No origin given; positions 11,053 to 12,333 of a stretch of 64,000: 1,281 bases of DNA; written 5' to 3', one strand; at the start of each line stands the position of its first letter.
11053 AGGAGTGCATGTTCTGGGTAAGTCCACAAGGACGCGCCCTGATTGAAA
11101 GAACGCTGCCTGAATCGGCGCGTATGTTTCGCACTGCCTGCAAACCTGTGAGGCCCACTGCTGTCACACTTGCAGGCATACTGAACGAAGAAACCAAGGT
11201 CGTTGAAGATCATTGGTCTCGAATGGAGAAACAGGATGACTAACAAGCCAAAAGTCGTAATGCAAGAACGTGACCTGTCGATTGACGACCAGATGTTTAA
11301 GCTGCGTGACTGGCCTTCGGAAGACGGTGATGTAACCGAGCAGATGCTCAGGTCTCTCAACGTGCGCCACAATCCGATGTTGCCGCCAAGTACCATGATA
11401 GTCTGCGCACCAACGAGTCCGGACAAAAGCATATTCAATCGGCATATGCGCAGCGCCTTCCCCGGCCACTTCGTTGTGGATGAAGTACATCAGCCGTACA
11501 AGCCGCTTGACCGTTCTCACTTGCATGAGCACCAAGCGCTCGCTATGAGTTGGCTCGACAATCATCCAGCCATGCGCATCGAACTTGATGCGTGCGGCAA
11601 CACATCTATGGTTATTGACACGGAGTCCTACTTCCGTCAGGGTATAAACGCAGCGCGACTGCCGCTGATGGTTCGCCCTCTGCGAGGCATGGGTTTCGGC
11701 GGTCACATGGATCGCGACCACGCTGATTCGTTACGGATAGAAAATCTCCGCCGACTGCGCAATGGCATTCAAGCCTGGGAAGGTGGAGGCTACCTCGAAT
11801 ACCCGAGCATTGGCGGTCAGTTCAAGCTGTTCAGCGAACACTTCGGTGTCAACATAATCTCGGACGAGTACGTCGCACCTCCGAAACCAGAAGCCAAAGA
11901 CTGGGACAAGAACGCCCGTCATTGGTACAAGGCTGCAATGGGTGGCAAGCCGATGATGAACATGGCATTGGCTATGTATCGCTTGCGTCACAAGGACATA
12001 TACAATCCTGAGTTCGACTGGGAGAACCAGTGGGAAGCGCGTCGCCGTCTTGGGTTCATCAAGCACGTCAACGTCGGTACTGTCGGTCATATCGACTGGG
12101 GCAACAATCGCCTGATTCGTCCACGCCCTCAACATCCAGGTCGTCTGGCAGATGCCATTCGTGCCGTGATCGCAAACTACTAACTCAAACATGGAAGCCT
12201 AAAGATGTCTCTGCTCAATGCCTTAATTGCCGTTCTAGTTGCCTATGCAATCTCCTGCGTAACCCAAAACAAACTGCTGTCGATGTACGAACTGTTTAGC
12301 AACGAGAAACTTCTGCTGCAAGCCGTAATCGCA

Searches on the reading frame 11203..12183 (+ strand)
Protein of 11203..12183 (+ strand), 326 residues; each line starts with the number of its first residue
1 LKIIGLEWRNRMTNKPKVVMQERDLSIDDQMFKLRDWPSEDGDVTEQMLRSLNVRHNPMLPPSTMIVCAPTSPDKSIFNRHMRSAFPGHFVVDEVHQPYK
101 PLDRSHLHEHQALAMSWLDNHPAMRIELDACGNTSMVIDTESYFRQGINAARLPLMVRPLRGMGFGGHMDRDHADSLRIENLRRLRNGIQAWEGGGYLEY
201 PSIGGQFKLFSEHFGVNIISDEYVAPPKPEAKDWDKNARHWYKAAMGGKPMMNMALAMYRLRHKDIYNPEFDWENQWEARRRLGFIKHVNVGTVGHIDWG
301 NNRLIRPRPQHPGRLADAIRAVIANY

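Call 22: search_protein_families(library=pfam, proteins=[window:11203-12183:+], max_evalue=1)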
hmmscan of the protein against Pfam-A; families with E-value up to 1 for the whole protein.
window:11203-12183:+ (326 aa): 1 family
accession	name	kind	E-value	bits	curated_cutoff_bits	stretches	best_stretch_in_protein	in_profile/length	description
PF17942.8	Morc6_S5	-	0.28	11.7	26.2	1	260-307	37-85/139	Morc6 ribosomal protein S5 domain 2-like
